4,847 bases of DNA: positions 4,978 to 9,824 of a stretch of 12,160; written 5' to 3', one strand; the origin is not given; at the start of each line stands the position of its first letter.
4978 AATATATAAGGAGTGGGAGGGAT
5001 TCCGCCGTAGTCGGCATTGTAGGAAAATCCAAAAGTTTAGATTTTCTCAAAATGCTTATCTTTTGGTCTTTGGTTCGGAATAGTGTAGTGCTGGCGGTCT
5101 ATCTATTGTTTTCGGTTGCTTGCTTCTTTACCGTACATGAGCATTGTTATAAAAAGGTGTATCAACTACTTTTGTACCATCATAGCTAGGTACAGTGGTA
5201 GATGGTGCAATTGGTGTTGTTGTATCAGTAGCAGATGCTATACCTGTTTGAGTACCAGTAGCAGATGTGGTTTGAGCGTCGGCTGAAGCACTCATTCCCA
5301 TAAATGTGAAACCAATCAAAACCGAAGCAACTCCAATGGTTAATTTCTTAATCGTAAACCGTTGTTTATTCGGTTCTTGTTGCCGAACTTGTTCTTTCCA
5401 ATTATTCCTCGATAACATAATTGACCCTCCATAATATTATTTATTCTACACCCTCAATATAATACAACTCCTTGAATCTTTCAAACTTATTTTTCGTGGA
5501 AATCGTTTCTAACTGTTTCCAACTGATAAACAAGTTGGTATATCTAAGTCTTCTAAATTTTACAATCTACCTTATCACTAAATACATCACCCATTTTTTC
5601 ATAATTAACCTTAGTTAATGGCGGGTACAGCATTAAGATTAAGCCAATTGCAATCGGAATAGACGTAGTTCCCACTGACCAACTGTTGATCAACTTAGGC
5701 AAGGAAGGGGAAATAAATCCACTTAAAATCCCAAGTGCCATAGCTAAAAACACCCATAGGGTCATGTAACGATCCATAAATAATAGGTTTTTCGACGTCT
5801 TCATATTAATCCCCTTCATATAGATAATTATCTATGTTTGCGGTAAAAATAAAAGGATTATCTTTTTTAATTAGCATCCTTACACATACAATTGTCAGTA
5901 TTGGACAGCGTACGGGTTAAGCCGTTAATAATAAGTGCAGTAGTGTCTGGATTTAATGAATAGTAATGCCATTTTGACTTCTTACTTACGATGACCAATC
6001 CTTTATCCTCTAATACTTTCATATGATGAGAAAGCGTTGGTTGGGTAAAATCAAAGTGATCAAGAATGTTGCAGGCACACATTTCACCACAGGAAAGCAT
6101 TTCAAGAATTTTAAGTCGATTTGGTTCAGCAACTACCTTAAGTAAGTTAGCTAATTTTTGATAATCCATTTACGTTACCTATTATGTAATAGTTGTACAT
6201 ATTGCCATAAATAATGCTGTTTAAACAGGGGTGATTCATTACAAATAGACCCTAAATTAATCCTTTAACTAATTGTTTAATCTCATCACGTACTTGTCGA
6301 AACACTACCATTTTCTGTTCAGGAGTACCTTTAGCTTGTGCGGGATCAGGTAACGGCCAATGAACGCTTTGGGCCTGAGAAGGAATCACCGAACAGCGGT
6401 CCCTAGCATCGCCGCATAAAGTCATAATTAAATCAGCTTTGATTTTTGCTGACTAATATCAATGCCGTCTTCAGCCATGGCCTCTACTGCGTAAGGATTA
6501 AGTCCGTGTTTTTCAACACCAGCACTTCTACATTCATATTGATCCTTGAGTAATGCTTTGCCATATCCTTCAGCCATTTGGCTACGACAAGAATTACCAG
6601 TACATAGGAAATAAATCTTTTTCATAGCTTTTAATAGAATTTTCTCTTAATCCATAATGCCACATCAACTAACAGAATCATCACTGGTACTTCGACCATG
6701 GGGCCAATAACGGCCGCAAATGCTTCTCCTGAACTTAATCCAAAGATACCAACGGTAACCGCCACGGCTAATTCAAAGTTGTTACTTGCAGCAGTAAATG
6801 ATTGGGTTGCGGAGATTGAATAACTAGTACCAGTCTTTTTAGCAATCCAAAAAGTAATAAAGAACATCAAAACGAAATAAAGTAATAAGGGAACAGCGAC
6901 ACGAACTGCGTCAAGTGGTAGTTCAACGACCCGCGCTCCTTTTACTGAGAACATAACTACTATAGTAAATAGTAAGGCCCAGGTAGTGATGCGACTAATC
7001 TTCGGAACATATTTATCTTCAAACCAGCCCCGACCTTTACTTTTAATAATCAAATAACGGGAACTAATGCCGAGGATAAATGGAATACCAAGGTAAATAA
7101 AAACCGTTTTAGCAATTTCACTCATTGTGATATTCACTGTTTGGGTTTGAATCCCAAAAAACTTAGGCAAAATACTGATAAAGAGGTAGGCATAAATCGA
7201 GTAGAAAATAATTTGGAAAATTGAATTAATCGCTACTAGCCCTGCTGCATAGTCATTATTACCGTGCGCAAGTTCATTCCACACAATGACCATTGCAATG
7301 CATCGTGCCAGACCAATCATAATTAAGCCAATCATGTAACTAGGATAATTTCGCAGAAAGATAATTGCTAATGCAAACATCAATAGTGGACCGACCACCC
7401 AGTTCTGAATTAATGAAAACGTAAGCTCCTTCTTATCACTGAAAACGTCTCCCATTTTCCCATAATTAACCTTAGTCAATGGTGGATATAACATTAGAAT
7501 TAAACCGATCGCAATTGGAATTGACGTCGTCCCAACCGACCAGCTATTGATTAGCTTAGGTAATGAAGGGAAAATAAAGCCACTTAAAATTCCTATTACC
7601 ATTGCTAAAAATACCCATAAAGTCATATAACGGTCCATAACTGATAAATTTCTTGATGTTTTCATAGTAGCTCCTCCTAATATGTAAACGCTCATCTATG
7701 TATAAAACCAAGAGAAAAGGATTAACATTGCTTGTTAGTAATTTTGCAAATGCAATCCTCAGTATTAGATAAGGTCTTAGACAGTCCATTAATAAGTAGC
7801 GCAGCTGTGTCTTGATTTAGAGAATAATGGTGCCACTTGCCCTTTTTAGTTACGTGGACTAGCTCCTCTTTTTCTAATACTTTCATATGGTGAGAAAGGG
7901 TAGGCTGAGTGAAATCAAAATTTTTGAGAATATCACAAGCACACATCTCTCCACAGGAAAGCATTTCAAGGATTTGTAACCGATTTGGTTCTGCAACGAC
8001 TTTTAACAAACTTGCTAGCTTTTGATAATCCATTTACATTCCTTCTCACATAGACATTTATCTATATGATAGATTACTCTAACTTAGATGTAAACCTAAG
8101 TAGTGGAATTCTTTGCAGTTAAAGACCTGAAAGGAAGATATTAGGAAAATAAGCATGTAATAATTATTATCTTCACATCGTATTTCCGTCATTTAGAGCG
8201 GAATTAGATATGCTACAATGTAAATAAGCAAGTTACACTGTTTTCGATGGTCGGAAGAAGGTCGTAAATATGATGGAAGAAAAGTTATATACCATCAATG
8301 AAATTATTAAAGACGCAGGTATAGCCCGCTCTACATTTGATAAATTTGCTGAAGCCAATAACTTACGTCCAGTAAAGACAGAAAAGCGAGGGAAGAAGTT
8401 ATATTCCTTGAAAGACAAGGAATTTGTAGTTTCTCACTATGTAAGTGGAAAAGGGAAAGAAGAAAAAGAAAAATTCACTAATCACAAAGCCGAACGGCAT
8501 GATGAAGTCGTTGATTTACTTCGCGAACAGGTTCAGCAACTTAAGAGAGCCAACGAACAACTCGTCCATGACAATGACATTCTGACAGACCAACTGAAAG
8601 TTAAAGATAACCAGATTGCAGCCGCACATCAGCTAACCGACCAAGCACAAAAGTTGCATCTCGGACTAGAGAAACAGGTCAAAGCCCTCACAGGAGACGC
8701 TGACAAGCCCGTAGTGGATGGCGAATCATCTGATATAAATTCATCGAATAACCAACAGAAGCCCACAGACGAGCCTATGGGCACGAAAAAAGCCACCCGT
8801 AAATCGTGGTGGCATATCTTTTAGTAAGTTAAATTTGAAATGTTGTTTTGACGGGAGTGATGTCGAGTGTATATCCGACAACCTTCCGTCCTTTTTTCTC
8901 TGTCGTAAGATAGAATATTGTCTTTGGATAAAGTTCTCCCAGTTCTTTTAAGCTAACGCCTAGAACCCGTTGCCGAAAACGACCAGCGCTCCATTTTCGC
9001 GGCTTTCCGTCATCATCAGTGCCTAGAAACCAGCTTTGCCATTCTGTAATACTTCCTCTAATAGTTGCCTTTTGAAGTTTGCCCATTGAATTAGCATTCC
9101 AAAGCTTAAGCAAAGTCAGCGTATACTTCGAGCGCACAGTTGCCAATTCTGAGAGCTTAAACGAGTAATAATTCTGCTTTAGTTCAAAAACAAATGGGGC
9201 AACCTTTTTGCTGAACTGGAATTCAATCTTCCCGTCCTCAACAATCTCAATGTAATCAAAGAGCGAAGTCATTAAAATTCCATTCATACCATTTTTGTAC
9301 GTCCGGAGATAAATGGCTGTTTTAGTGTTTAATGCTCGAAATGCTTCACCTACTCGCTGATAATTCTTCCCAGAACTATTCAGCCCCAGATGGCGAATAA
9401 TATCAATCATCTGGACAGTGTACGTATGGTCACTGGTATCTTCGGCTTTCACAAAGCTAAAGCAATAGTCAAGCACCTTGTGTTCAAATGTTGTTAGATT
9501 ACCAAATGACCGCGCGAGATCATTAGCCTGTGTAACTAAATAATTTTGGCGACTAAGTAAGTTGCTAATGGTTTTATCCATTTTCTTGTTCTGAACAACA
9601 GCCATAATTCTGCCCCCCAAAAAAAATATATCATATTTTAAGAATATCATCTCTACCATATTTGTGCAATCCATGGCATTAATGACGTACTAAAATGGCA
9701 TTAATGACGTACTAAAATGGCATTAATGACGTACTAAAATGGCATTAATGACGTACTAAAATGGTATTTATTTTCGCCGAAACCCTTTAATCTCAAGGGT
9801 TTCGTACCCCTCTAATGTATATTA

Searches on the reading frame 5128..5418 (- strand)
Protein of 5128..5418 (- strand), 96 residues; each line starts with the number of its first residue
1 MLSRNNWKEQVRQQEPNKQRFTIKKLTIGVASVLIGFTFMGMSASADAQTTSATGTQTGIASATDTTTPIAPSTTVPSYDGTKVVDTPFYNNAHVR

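Call 51: search_protein_families(library=pfam, proteins=[window:5128-5418:-], max_evalue=0.01)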
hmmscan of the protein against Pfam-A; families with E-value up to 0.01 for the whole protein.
window:5128-5418:- (96 aa): 1 family
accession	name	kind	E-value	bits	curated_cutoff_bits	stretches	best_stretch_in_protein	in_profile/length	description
PF04650.22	YSIRK_signal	-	1.2e-09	38.2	20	1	18-41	3-26/26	YSIRK type signal peptide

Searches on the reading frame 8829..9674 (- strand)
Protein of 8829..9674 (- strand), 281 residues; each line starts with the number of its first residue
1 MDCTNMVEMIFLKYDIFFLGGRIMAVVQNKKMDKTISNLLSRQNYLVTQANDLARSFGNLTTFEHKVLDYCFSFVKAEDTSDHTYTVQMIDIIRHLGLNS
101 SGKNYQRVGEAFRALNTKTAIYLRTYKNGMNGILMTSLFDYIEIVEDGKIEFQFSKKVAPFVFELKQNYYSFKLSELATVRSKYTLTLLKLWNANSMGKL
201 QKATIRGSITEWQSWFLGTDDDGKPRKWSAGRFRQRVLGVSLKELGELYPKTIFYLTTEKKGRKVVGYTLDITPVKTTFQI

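Call 51: search_protein_families(library=pfam, proteins=[window:8829-9674:-], max_evalue=0.01)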
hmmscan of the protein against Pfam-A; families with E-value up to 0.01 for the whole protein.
window:8829-9674:- (281 aa): 3 families
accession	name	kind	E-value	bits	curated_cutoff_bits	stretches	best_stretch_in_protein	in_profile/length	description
PF01051.27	Rep3_N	-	4.6e-29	102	22.4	1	47-192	2-140/141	Initiator Replication protein, WH1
PF21205.3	Rep3_C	-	1.4e-06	28.9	21.1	1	229-272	17-59/59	Initiator Rep protein, WH2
PF10134.15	RPA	-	0.0014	18.7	27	1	58-147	40-132/228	Replication initiator protein A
